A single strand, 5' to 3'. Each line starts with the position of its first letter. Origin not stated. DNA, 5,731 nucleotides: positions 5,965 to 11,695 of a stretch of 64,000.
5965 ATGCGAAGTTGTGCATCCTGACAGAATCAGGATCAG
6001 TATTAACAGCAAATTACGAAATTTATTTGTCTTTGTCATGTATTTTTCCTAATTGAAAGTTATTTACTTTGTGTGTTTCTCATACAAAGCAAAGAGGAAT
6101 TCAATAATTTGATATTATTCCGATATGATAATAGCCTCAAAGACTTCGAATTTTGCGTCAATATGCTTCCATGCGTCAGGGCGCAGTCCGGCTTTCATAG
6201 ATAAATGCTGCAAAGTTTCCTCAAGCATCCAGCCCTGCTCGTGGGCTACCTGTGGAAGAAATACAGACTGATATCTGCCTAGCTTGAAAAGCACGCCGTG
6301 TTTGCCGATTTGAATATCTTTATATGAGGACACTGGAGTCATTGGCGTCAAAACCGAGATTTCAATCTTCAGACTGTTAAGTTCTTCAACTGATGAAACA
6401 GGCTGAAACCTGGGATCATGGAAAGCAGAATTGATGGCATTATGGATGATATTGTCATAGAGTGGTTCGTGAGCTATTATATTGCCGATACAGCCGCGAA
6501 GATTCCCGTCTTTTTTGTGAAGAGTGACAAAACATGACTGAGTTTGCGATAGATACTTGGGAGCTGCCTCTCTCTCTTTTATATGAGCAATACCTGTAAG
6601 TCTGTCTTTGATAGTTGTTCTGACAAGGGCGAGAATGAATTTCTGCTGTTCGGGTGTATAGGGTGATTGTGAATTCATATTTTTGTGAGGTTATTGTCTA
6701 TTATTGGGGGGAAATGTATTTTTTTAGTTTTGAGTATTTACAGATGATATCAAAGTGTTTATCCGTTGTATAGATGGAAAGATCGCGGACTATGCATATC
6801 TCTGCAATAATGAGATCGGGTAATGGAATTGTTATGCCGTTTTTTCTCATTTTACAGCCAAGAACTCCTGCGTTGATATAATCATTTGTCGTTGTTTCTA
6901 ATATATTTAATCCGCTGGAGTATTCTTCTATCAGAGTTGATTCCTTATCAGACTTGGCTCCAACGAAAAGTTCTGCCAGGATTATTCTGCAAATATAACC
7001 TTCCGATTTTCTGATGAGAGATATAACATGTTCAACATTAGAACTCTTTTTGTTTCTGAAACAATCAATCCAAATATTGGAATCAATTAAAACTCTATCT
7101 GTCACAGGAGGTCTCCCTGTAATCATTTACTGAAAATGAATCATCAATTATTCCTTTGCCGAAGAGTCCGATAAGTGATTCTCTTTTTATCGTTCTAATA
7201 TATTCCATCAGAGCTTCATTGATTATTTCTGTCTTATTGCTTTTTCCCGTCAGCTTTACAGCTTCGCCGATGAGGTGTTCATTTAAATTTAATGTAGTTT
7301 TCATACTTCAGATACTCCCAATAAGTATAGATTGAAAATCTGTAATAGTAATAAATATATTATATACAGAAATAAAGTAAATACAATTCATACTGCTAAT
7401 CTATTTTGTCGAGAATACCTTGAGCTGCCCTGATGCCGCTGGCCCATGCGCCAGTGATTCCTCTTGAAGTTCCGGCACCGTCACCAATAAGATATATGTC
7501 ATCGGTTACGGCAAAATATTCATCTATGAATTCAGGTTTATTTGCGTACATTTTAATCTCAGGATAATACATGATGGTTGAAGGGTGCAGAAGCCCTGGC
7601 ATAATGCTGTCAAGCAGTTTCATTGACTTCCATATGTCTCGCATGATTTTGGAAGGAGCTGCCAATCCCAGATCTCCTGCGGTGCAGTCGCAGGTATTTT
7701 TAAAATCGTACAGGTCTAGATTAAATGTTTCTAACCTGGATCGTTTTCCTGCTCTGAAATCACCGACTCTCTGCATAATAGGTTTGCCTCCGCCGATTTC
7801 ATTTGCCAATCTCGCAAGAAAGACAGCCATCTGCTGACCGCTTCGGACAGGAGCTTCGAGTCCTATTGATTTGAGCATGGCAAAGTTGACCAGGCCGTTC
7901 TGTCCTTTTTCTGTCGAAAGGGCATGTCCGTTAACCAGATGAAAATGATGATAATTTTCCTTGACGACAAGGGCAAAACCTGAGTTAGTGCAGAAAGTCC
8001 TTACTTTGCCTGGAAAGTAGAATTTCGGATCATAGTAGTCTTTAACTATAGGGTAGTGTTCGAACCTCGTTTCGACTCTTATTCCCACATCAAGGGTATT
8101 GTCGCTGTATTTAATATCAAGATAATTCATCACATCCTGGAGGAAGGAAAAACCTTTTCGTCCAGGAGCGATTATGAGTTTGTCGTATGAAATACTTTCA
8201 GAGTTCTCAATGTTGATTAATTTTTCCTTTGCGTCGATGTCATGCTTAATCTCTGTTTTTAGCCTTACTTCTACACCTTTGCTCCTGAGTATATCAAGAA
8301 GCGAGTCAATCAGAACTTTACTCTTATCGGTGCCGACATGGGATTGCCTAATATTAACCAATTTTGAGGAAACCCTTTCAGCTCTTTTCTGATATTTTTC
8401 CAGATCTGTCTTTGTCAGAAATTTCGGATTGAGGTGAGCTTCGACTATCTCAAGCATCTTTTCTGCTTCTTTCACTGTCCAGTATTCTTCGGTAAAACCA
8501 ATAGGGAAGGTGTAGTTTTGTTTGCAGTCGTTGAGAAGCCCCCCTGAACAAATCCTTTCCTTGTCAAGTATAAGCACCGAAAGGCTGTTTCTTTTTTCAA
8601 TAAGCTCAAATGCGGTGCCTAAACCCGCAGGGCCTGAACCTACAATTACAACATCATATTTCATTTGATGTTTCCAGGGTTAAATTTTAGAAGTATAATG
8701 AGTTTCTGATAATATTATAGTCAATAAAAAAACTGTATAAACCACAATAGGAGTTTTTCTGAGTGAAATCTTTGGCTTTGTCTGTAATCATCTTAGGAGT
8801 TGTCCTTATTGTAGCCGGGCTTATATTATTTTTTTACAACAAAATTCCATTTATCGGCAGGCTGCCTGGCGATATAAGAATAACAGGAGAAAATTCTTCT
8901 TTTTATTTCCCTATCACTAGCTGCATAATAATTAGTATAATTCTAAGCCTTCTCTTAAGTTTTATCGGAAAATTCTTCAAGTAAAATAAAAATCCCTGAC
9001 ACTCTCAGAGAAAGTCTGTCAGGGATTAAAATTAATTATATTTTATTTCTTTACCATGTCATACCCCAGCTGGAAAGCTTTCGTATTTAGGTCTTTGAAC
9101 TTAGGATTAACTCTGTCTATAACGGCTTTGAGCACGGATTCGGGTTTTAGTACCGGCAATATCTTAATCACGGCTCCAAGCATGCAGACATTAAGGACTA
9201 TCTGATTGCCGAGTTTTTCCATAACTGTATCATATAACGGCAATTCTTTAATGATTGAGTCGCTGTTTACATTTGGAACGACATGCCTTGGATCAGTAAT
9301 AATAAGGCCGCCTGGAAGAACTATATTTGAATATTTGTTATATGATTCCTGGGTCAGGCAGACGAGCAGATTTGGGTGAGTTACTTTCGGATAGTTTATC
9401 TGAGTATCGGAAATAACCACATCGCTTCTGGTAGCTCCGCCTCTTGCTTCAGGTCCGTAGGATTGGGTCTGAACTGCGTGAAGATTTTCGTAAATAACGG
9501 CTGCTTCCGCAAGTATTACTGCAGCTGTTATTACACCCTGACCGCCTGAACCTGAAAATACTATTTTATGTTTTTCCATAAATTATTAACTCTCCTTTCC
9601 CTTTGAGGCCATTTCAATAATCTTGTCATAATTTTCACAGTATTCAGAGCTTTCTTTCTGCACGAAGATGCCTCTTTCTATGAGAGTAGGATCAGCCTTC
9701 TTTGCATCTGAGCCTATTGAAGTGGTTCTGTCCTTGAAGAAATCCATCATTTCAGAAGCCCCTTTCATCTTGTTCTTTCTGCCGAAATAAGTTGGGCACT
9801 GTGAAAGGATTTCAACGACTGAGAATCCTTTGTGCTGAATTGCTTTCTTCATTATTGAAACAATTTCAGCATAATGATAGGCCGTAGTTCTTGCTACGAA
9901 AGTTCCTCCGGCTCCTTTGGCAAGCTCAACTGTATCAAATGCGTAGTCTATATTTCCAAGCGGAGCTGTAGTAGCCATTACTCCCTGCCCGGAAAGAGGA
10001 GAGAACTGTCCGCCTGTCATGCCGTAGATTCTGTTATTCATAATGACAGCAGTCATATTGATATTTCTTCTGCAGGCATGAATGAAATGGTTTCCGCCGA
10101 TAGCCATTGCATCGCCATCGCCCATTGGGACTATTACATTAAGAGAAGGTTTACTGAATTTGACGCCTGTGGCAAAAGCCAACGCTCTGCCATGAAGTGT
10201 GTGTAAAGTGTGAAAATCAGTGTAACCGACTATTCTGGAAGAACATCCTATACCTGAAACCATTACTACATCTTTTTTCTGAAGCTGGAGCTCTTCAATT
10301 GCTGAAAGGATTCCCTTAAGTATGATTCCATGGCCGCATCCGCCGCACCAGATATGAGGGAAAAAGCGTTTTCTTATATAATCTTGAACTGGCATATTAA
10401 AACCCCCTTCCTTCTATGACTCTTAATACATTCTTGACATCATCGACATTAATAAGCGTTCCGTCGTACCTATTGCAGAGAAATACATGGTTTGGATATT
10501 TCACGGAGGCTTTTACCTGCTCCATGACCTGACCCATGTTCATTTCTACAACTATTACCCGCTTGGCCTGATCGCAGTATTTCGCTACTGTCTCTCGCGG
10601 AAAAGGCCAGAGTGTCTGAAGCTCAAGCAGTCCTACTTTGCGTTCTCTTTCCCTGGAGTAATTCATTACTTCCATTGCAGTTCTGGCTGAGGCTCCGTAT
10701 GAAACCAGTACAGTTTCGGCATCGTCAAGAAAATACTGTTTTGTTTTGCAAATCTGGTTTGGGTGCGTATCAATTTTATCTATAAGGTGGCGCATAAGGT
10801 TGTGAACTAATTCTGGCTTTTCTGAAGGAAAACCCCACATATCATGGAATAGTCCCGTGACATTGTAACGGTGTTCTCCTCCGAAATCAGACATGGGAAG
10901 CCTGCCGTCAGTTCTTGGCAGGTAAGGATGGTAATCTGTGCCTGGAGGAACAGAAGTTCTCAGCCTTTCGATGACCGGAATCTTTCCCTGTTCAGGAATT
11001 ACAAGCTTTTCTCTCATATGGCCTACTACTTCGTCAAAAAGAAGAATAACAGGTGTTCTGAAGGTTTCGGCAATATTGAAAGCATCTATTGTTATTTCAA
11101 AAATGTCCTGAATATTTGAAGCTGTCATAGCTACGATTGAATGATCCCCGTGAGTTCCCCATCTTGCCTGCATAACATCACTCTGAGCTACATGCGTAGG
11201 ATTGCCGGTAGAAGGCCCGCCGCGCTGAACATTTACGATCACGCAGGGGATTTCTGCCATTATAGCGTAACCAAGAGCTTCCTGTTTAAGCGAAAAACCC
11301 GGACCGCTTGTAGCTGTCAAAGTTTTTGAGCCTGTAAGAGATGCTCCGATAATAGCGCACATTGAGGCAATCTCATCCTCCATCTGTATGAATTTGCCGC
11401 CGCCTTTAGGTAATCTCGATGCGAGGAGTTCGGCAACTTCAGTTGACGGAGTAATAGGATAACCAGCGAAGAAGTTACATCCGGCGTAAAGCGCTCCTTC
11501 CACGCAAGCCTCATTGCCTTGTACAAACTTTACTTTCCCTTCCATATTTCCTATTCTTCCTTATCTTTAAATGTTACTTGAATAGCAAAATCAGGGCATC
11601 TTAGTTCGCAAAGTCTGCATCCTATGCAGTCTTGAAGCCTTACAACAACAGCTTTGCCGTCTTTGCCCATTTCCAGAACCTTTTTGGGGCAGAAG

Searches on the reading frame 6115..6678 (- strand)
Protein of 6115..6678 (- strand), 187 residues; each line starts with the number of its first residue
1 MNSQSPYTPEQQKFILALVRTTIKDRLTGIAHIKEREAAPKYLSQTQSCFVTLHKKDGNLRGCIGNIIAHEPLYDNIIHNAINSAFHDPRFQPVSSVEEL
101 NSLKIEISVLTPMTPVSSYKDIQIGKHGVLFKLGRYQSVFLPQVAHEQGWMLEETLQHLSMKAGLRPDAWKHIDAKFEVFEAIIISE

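Call 26: search_protein_families(library=pfam, proteins=[window:6115-6678:-])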
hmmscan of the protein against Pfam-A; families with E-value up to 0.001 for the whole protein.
window:6115-6678:- (187 aa): 1 family
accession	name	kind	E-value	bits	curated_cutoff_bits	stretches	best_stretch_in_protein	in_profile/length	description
PF01871.22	AMMECR1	-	1e-52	178.5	25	1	17-184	2-167/168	AMMECR1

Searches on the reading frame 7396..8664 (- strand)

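Call 26: search_protein_families(library=pfam, proteins=[window:7396-8664:-])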
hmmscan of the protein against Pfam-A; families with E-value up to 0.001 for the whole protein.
window:7396-8664:- (422 aa): 7 families
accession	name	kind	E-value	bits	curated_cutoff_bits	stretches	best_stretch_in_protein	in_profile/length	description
PF07992.20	Pyr_redox_2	-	3.6e-11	43.5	26.1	1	3-174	1-114/291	Pyridine nucleotide-disulphide oxidoreductase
PF03486.20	HI0933_like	-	2.3e-08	34.2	50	1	4-170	2-165/244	HI0933-like protein Rossmann domain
PF01266.30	DAO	-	1.3e-07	31.9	27.9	1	4-41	1-37/353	FAD dependent oxidoreductase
PF13450.12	NAD_binding_8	-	2.2e-05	25.1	21.9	1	7-55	1-47/68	NAD(P)-binding Rossmann-like domain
PF13738.12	Pyr_redox_3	-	5.6e-05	23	30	1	6-94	1-89/305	Pyridine nucleotide-disulphide oxidoreductase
PF01946.23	Thi4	-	8.2e-05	22.4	26.2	1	2-42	17-56/235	Thi4 family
PF05834.18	Lycopene_cycl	-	0.00078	19.1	23.4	0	4-34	1-31/380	Lycopene cyclase protein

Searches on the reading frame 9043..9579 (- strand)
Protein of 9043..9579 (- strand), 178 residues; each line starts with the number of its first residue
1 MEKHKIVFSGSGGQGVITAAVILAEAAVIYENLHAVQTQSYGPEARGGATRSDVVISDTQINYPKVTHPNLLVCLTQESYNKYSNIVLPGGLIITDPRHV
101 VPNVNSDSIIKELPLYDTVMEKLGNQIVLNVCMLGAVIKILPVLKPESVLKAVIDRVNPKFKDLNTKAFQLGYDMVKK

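Call 26: search_protein_families(library=pfam, proteins=[window:9043-9579:-])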
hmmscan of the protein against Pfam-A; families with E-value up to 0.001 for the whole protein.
window:9043-9579:- (178 aa): 1 family
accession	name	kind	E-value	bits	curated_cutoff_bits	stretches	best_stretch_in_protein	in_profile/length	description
PF01558.24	POR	-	2.9e-35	122.4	27.4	1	12-174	1-173/173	Pyruvate ferredoxin/flavodoxin oxidoreductase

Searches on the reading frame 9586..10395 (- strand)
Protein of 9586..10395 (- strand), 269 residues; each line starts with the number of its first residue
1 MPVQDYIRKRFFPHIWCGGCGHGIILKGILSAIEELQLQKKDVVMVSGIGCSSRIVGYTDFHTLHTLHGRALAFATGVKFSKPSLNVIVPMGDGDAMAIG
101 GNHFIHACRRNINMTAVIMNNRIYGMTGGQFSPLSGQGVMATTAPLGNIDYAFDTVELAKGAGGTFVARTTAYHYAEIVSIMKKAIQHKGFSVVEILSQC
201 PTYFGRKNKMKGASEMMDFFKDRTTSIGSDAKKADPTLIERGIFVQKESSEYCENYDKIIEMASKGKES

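Call 26: search_protein_families(library=pfam, proteins=[window:9586-10395:-])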
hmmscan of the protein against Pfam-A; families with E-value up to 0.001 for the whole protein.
window:9586-10395:- (269 aa): 1 family
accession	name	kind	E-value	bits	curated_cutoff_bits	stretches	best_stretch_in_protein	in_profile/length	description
PF02775.26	TPP_enzyme_C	-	8.4e-32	110.5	21.9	1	49-196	2-151/151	Thiamine pyrophosphate enzyme, C-terminal TPP binding domain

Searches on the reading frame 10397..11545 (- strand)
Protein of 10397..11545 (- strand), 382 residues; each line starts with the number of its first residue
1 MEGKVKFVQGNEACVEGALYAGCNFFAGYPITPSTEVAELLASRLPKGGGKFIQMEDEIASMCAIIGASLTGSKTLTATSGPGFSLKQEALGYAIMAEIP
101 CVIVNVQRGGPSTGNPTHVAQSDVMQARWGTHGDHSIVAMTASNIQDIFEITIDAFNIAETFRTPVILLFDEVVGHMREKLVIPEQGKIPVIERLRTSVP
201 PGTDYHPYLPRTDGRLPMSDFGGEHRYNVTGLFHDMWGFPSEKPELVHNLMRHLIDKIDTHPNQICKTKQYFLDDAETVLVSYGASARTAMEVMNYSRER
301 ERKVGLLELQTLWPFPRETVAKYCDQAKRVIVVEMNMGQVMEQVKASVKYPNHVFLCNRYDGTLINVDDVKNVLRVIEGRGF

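Call 26: search_protein_families(library=pfam, proteins=[window:10397-11545:-])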
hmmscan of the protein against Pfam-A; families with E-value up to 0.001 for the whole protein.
window:10397-11545:- (382 aa): 3 families
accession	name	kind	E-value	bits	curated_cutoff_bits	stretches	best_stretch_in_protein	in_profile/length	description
PF01855.24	POR_N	-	2.1e-66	224.4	27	1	16-224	1-210/231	Pyruvate flavodoxin/ferredoxin oxidoreductase, thiamine diP-bdg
PF17147.9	PFOR_II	-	1.3e-21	77.3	27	1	276-370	1-102/102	Pyruvate:ferredoxin oxidoreductase core domain II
PF02780.25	Transketolase_C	-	9.3e-07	29.2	25.9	1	277-337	11-71/124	Transketolase, C-terminal domain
